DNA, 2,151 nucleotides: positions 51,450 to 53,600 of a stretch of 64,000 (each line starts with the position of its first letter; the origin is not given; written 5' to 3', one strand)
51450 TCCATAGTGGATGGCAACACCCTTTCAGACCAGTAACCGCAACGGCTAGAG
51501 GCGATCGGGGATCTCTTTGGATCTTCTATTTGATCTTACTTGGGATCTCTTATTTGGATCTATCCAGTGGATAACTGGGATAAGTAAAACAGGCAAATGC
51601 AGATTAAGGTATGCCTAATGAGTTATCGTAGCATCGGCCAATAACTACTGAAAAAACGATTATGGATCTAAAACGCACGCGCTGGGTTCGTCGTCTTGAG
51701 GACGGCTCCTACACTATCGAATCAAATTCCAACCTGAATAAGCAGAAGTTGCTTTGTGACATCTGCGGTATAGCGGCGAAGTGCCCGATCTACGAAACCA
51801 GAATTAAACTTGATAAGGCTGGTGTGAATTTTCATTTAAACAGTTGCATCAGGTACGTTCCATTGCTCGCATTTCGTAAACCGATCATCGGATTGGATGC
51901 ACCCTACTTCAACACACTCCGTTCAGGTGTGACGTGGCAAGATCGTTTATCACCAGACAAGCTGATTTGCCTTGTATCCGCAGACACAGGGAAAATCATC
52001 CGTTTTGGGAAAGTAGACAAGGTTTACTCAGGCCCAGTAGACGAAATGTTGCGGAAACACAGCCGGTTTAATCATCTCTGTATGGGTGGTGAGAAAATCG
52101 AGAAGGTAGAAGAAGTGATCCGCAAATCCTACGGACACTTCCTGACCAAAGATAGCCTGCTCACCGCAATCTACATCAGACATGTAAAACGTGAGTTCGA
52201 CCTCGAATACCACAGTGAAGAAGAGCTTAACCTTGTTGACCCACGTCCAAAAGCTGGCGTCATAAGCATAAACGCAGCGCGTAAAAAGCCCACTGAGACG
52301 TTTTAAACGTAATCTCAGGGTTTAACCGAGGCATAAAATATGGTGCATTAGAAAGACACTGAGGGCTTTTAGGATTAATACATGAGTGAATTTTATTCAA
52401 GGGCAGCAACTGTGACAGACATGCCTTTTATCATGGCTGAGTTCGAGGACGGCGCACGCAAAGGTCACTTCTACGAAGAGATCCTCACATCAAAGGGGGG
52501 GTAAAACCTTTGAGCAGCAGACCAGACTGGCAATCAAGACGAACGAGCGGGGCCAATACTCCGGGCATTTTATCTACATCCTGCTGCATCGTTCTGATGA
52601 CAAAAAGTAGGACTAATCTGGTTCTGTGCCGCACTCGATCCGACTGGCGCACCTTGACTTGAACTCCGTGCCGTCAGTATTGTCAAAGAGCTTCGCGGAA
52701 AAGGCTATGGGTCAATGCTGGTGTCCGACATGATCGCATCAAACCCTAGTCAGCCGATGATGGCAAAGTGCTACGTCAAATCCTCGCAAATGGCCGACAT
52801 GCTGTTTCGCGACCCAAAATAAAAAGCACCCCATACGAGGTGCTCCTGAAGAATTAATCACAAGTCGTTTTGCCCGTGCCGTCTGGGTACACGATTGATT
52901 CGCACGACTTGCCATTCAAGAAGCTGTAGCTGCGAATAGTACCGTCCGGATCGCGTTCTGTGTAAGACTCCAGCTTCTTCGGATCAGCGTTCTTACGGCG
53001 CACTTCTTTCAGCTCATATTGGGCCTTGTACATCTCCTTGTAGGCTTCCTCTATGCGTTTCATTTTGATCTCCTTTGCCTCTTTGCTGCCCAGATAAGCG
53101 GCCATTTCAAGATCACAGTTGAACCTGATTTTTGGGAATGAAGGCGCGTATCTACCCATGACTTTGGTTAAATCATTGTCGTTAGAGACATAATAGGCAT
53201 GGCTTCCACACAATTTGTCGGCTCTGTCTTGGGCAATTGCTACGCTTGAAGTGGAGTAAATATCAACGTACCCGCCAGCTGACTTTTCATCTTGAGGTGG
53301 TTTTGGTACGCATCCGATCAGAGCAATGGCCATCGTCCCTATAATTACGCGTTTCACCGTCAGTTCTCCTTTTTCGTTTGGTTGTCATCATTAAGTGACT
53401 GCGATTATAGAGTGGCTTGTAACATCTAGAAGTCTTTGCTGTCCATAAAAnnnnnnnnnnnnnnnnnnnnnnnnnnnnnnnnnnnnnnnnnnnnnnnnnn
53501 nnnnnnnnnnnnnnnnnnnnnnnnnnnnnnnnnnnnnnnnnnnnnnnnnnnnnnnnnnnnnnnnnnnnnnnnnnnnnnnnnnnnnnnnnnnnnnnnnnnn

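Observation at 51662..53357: Accessory patch beside the origin: unknown Cys-rich protein, decayed GNAT gene with poly-G tract, and reverse-strand lipoprotein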

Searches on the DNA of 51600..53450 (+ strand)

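Call 6: search_dna_similar(query=window:51600-53450:+, collection=phages, mode=near, max_rows=30)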
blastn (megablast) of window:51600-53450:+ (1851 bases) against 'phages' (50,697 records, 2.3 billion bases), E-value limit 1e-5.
Records with a match: 6; places in all: 6; records where one place covers at least 80% of the query: 2.
Best place of each record, by identity: 95-99% 4; 80-90% 2.
By first word of the organism name: Escherichia 4; Salmonella 2.
By host as written in the record: Salmonella enterica subsp. enterica serovar Typhimurium strain LT2 2; - 1; Escherichia coli strain SCU-107 1; Escherichia coli str. K-12 substr. MG1655 1; Escherichia coli strain SCU-175 1.
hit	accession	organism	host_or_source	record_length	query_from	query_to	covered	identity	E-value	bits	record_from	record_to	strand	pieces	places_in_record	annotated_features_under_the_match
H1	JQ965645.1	Salmonella phage SSU5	Salmonella enterica subsp. enterica ...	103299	22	1851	99%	87.4%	0e+0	2103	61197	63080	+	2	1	hypothetical protein (x2) | putative GNAT family acetyltransferase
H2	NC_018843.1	Salmonella phage SSU5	Salmonella enterica subsp. enterica ...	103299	22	1851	99%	87.4%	0e+0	2103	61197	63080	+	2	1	hypothetical protein (x2) | acetyltransferase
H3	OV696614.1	Escherichia phage Cyrano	-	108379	1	697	38%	95.7%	0e+0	1122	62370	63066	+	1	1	ASCH RNA-binding domain containing protein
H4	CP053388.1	Escherichia phage CMS-2020a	Escherichia coli strain SCU-107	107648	23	697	36%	97.3%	0e+0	1147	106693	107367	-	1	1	record has no annotation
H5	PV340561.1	Escherichia phage PhiR41_1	Escherichia coli str. K-12 substr. ...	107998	20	697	37%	96.8%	0e+0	1131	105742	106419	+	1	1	hypothetical protein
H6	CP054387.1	Escherichia phage CMS-2020a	Escherichia coli strain SCU-175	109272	23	697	36%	97.2%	0e+0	1142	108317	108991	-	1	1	record has no annotation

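Call 7: search_dna_similar(query=window:51600-53450:+, collection=plasmids, mode=near, max_rows=30)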
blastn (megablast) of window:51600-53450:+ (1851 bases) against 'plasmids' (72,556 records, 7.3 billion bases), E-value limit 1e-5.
Records with a match: 483; places in all: 487; records where one place covers at least 80% of the query: 97.
Best place of each record, by identity: >=99% 5; 95-99% 179; 90-95% 14; 80-90% 222; 60-80% 63.
By first word of the organism name: Escherichia 241; Enterobacter 90; Yersinia 63; Salmonella 46; Citrobacter 24; Shigella 8; Cronobacter 4; Klebsiella 3; Raoultella 1; Kluyvera 1; and 2 more.
By predicted mobility (MOB-suite, as given by PLSDB): non-mobilizable 447; conjugative 21; mobilizable 15.
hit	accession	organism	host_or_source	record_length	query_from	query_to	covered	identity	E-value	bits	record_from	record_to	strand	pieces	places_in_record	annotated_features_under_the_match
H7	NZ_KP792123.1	Escherichia coli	-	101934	1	1851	100%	99.8%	0e+0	3402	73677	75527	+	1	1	hypothetical protein (x2)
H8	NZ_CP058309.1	Escherichia coli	Giant Panda,cell culture,fece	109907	1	1851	100%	99.5%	0e+0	3369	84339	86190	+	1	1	hypothetical protein (x2)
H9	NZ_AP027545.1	Escherichia coli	Homo sapiens,whole organism,feces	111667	1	1851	100%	99.5%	0e+0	3363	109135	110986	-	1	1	hypothetical protein (x2)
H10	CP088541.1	Escherichia coli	Homo sapiens,blood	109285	1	1851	100%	98.8%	0e+0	3297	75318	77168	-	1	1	hypothetical protein (x2)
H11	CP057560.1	Escherichia coli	culture,Pooled sheep faecal samples ...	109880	1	1851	100%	98.4%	0e+0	3260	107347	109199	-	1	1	hypothetical protein (x2)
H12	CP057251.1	Escherichia coli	culture,Pooled cattle faecal samples ...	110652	23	1851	99%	98.9%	0e+0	3267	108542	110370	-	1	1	hypothetical protein (x2)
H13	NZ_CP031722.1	Enterobacter hormaechei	Homo sapiens,Pure Culture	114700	22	1851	99%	87.9%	0e+0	2166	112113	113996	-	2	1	hypothetical protein (x2) | N-acetyltransferase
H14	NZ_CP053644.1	Enterobacter hormaechei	Homo sapiens,Bronchial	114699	22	1851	99%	87.9%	0e+0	2166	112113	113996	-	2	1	hypothetical protein (x2) | N-acetyltransferase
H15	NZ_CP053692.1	Enterobacter hormaechei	Homo sapiens,Deep venous catheter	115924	22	1851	99%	87.9%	0e+0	2166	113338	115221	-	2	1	hypothetical protein (x2) | N-acetyltransferase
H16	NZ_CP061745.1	Enterobacter hormaechei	Homo sapiens,cell culture,secretion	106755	22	1851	99%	87.9%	0e+0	2166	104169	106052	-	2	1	hypothetical protein (x2) | N-acetyltransferase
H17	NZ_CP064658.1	Enterobacter hormaechei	Homo sapiens,blood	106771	22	1851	99%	87.9%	0e+0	2166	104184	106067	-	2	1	hypothetical protein (x2) | N-acetyltransferase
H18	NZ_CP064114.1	Enterobacter hormaechei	Homo sapiens,whole organism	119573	22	1851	99%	87.9%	0e+0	2166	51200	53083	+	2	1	hypothetical protein (x2) | N-acetyltransferase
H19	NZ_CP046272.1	Enterobacter hormaechei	Homo sapiens,urine sample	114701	22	1851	99%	87.9%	0e+0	2166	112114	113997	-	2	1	hypothetical protein (x2) | N-acetyltransferase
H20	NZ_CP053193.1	Enterobacter hormaechei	beef burger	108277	22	1851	99%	87.9%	0e+0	2166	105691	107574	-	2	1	hypothetical protein (x2) | GNAT family N-acetyltransferase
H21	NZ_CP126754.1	Enterobacter hormaechei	Cat,isolated bacterial culture,urine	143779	22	1851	99%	87.9%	0e+0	2166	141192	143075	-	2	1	hypothetical protein (x2) | N-acetyltransferase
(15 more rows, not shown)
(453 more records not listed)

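Call 8: get_annotated_region(hit=H2, flank=3000)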
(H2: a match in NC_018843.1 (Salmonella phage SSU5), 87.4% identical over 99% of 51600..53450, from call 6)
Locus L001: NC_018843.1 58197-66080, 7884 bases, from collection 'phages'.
description: Salmonella phage SSU5, complete genome.
organism: Salmonella phage SSU5 (NCBI taxid 1177632)
taxonomy: Viruses; Duplodnaviria; Heunggongvirae; Uroviricota; Caudoviricetes
host: Salmonella enterica subsp. enterica serovar Typhimurium strain LT2; source: -; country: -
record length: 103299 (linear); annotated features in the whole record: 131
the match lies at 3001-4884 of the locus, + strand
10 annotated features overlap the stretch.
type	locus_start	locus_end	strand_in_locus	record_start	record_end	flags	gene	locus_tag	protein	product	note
CDS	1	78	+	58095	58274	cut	-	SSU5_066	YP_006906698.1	hypothetical protein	-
CDS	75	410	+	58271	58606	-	-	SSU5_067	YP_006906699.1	hypothetical protein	-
CDS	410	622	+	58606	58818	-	-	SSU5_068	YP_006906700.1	putative Cre-associated protein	-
CDS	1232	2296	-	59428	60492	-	-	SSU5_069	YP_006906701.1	replication helicase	-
CDS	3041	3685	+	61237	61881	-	-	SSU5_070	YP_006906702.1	hypothetical protein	-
CDS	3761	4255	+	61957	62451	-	-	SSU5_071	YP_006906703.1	acetyltransferase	-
CDS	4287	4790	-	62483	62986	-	-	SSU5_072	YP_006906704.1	hypothetical protein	-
CDS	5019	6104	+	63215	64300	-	-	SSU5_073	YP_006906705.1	metallophosphoesterase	-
CDS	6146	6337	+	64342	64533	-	-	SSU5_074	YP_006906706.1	hypothetical protein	-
CDS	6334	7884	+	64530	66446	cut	-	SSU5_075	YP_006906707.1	exonuclease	-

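Call 9: get_annotated_region(hit=H7, flank=3000)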
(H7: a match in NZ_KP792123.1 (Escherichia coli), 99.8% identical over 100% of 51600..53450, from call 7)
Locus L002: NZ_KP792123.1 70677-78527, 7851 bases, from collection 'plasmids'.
description: Escherichia coli strain MG1655 YFP plasmid ESBL242, complete sequence
organism: Escherichia coli (NCBI taxid 562)
taxonomy: Bacteria; Pseudomonadota; Gammaproteobacteria; Enterobacterales; Enterobacteriaceae; Escherichia; Escherichia coli
host: -; source: -; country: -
typing (MOB-suite, as given by PLSDB): non-mobilizable; replicon IncFIB
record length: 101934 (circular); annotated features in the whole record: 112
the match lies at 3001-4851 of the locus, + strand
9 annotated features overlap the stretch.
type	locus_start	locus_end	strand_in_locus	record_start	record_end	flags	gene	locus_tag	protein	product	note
CDS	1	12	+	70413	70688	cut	-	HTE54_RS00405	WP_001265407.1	hypothetical protein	-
CDS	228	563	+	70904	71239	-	-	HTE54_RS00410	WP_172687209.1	hypothetical protein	-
CDS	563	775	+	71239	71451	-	-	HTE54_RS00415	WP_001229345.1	hypothetical protein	-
CDS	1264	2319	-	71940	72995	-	repA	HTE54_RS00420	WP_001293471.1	replication protein RepA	-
CDS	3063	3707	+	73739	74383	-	-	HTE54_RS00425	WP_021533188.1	hypothetical protein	-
CDS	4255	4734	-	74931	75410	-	-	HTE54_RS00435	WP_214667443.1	hypothetical protein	-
CDS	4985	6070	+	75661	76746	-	-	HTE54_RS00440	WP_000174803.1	metallophosphoesterase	-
CDS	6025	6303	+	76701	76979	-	-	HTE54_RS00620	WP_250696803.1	hypothetical protein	-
CDS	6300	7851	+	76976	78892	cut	-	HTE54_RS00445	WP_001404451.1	AAA family ATPase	GO:0006302 - double-strand break repair [Evidence IEA]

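Call 10: get_annotated_region(hit=H20, flank=3000)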
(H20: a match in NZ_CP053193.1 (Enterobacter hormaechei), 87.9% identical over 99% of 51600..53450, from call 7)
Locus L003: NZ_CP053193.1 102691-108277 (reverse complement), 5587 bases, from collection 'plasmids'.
description: Enterobacter hormaechei strain EGYMCRVIM plasmid pMS-37c, complete sequence
organism: Enterobacter hormaechei (NCBI taxid 158836)
taxonomy: Bacteria; Pseudomonadota; Gammaproteobacteria; Enterobacterales; Enterobacteriaceae; Enterobacter; Enterobacter hormaechei
host: -; source: beef burger; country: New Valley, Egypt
typing (MOB-suite, as given by PLSDB): non-mobilizable; replicon IncFIB
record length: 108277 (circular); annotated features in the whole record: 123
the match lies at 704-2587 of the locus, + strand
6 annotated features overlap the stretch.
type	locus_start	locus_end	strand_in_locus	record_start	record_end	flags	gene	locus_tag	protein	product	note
CDS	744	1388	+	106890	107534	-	-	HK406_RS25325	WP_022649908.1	hypothetical protein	-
CDS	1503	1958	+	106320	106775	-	-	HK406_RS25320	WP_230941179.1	GNAT family N-acetyltransferase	-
CDS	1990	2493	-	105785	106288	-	-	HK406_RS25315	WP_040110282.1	hypothetical protein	-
CDS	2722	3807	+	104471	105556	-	-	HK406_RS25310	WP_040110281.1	metallophosphoesterase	-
CDS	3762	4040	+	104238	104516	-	-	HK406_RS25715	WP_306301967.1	hypothetical protein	-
CDS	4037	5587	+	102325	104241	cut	-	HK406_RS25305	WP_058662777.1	AAA family ATPase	GO:0006302 - double-strand break repair [Evidence IEA]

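Call 16: search_dna_similar(query=window:52340-52850:+, collection=ecoli_genomes, mode=near, max_rows=60)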
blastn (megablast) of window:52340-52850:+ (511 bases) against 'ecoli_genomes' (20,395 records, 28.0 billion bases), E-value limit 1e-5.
Records with a match: 14; places in all: 14; records where one place covers at least 80% of the query: 13.
Genomes with a match: 14 of 5426; with a place that covers at least 80% of the query: 13. Places per genome that has any: lowest 1, median 1, highest 1. On chromosomes: 0 places; on plasmids: 14.
Best place of each record, by identity: >=99% 3; 90-95% 5; 80-90% 6.
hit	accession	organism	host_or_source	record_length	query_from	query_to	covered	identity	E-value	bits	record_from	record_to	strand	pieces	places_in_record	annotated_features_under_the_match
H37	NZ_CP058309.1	Escherichia coli strain AMSCJX04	Giant Panda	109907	1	511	100%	99.8%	0e+0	939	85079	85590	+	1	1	none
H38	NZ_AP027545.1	Escherichia coli strain LR-48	Homo sapiens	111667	1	511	100%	99.6%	0e+0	933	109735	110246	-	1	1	none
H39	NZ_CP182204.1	Escherichia coli strain JB2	rabbit farm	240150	1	511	100%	99.6%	0e+0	933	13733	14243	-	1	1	none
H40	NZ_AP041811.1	Escherichia coli O166:H15 strain JNE21-003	Homo sapiens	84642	1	464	91%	89.9%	2e-167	597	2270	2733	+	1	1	GNAT family N-acetyltransferase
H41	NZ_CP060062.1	Escherichia coli strain G6/7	Homo sapiens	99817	1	464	91%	89.7%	8e-166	592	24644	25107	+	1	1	GNAT family N-acetyltransferase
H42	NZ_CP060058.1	Escherichia coli strain G8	Homo sapiens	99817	1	464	91%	89.7%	8e-166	592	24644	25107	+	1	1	GNAT family N-acetyltransferase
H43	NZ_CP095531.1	Escherichia coli strain GN06156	Homo sapiens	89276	1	464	91%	89.5%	4e-164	586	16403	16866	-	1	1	GNAT family N-acetyltransferase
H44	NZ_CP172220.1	Escherichia coli strain GF4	chicken meat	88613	1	464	91%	89.5%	4e-164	586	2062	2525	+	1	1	GNAT family N-acetyltransferase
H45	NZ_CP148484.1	Escherichia coli strain Z1323CEC0004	Chicken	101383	9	464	89%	91.0%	5e-173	616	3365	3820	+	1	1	GNAT family N-acetyltransferase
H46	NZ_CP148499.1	Escherichia coli strain Z1323CEC0002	Chicken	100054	9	464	89%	91.0%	5e-173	616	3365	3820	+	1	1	GNAT family N-acetyltransferase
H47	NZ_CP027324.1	Escherichia coli strain 2013C-3033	Homo sapiens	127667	1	464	91%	89.0%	8e-161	575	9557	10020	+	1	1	GNAT family N-acetyltransferase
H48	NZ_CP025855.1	Escherichia coli strain 510016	Homo sapiens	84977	37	464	84%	91.1%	2e-162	580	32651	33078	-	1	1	GNAT family N-acetyltransferase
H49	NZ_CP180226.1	Escherichia coli strain Q65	sputum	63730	37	464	84%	91.1%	2e-162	580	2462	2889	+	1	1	GNAT family N-acetyltransferase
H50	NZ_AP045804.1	Escherichia coli strain 23CRST032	Homo sapiens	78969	383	464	16%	92.7%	2e-23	119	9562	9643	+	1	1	none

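Call 17: search_dna_similar(query=window:52340-52850:+, collection=plasmids, mode=near, max_rows=60, rows=spread)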
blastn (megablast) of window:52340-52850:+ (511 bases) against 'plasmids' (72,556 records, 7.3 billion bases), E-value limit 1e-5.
Records with a match: 246; places in all: 246; records where one place covers at least 80% of the query: 180.
Best place of each record, by identity: >=99% 7; 90-95% 166; 80-90% 73.
By first word of the organism name: Enterobacter 89; Yersinia 63; Salmonella 46; Escherichia 22; Citrobacter 21; Klebsiella 3; Kluyvera 1; Raoultella 1.
By predicted mobility (MOB-suite, as given by PLSDB): non-mobilizable 220; conjugative 19; mobilizable 7.
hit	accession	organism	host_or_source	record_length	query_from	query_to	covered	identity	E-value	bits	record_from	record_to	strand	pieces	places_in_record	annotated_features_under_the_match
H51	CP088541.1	Escherichia coli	Homo sapiens,blood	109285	1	511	100%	100.0%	0e+0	944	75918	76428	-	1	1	none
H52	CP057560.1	Escherichia coli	culture,Pooled sheep faecal samples ...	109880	1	511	100%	99.6%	0e+0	935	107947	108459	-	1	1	none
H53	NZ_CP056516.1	Citrobacter freundii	culture,Wastewater influent sample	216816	1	511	100%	91.5%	0e+0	727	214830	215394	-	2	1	GNAT family N-acetyltransferase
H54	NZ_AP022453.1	Enterobacter kobei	-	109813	1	464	91%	92.5%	0e+0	664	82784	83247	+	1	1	GNAT family N-acetyltransferase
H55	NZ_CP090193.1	Enterobacter hormaechei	Homo sapiens,pus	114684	1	464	91%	92.3%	0e+0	658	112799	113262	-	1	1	GNAT family N-acetyltransferase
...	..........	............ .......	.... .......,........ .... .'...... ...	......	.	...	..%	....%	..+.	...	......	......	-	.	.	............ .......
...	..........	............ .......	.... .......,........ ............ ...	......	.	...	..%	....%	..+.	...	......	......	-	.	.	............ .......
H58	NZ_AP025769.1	Enterobacter hormaechei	Homo sapiens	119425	1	464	91%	92.3%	0e+0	658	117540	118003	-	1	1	GNAT family N-acetyltransferase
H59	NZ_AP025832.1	Enterobacter hormaechei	Homo sapiens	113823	1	464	91%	92.3%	0e+0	658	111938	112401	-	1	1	GNAT family N-acetyltransferase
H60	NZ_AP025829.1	Enterobacter hormaechei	Homo sapiens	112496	1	464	91%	92.3%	0e+0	658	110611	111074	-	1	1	GNAT family N-acetyltransferase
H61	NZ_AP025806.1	Enterobacter hormaechei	Homo sapiens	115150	1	464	91%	92.3%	0e+0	658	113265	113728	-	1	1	GNAT family N-acetyltransferase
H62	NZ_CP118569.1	Enterobacter hormaechei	Homo sapiens,blood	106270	1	464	91%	92.3%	0e+0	658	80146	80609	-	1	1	GNAT family N-acetyltransferase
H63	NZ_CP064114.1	Enterobacter hormaechei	Homo sapiens,whole organism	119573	1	464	91%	92.3%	0e+0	658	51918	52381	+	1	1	N-acetyltransferase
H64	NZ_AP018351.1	Enterobacter hormaechei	Homo sapiens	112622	1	464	91%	92.3%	0e+0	658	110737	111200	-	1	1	GNAT family N-acetyltransferase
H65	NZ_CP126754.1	Enterobacter hormaechei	Cat,isolated bacterial culture,urine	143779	1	464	91%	92.3%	0e+0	658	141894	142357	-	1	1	N-acetyltransferase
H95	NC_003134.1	Yersinia pestis CO92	-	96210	1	81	16%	88.9%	2e-18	100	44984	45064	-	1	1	none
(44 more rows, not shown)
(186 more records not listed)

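Call 18: get_annotated_region(hit=H37, flank=100)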
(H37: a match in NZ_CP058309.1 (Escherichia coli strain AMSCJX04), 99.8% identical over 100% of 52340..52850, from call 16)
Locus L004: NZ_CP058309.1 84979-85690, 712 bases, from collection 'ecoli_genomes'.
description: Escherichia coli strain AMSCJX04 plasmid pAMPD01, complete sequence
organism: Escherichia coli strain AMSCJX04 (NCBI taxid 562)
replicon: plasmid pAMPD01; assembly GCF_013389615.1
host: Giant Panda; source: fece; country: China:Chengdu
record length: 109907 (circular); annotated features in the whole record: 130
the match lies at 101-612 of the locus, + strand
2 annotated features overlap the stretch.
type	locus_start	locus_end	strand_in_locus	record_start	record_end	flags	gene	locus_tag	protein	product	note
CDS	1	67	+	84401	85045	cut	-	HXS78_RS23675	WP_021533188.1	hypothetical protein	-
CDS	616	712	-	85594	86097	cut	-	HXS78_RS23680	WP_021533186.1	hypothetical protein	-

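Call 19: get_annotated_region(hit=H38, flank=100)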
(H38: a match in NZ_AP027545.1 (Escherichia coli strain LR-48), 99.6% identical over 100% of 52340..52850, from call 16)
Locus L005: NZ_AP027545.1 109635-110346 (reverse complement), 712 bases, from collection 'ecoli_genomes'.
description: Escherichia coli strain LR-48 plasmid pLR-48_2, complete sequence
organism: Escherichia coli strain LR-48 (NCBI taxid 562)
replicon: plasmid pLR-48_2; assembly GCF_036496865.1
host: Homo sapiens; source: feces; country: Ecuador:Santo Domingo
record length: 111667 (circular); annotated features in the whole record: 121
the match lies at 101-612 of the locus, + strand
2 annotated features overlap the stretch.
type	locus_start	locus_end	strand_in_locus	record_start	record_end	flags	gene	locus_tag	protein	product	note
CDS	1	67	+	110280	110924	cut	-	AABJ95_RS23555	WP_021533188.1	hypothetical protein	-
CDS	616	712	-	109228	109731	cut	-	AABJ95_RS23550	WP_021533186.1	hypothetical protein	-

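Call 20: get_annotated_region(hit=H39, flank=100)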
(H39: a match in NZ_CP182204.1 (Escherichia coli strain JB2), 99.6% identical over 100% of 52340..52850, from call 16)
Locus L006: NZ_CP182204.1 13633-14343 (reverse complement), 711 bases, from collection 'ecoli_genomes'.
description: Escherichia coli strain JB2 plasmid pEc-JB2-4, complete sequence
organism: Escherichia coli strain JB2 (NCBI taxid 562)
replicon: plasmid pEc-JB2-4; assembly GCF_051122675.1
host: -; source: rabbit farm; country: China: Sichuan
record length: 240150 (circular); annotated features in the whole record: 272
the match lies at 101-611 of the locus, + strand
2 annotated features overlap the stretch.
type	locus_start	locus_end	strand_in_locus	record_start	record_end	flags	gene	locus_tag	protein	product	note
CDS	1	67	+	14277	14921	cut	-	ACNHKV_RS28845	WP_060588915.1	hypothetical protein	-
CDS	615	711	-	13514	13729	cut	-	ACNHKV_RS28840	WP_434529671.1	hypothetical protein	-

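Call 21: get_annotated_region(hit=H51, flank=100)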
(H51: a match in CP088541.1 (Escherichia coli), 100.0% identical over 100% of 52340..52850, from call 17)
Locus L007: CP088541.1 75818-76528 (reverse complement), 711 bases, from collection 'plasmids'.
description: Escherichia coli strain E16EC0562 plasmid pE16EC0562-7, complete sequence
organism: Escherichia coli (NCBI taxid 562)
taxonomy: Bacteria; Pseudomonadota; Gammaproteobacteria; Enterobacterales; Enterobacteriaceae; Escherichia; Escherichia coli
host: -; source: Homo sapiens,blood; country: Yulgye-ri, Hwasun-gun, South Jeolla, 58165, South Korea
typing (MOB-suite, as given by PLSDB): non-mobilizable; replicon IncFIB
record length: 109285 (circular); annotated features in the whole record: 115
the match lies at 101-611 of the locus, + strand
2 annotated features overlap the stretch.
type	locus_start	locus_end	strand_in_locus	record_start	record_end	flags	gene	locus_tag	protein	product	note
CDS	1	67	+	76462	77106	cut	-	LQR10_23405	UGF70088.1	hypothetical protein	-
CDS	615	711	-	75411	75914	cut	-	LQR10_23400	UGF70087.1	hypothetical protein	-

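Call 22: get_annotated_region(hit=H52, flank=100)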
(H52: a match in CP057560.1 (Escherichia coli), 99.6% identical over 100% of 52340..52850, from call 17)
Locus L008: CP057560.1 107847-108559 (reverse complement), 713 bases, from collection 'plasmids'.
description: Escherichia coli strain RHB23-C03 plasmid pRHB23-C03_2, complete sequence
organism: Escherichia coli (NCBI taxid 562)
taxonomy: Bacteria; Pseudomonadota; Gammaproteobacteria; Enterobacterales; Enterobacteriaceae; Escherichia; Escherichia coli
host: -; source: culture,Pooled sheep faecal samples collected from floor of farm; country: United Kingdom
typing (MOB-suite, as given by PLSDB): non-mobilizable; replicon IncFIB
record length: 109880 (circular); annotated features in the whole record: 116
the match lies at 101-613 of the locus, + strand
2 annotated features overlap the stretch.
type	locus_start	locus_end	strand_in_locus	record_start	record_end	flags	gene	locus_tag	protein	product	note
CDS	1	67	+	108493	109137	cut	-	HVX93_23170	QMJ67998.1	hypothetical protein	-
CDS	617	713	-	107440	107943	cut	-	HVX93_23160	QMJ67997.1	hypothetical protein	-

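Call 23: get_annotated_region(hit=H12, flank=100)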
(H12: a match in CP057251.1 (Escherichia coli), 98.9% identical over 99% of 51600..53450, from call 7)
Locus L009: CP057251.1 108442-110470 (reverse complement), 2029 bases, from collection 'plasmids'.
description: Escherichia coli strain RHB31-C19 plasmid pRHB31-C19_2, complete sequence
organism: Escherichia coli (NCBI taxid 562)
taxonomy: Bacteria; Pseudomonadota; Gammaproteobacteria; Enterobacterales; Enterobacteriaceae; Escherichia; Escherichia coli
host: -; source: culture,Pooled cattle faecal samples collected from floor of farm; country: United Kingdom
typing (MOB-suite, as given by PLSDB): non-mobilizable; replicon rep_cluster_488
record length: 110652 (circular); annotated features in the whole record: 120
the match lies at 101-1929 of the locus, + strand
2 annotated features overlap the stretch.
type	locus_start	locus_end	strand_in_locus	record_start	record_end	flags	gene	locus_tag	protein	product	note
CDS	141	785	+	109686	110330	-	-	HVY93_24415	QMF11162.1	hypothetical protein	-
CDS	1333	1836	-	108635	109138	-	-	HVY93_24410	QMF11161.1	hypothetical protein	-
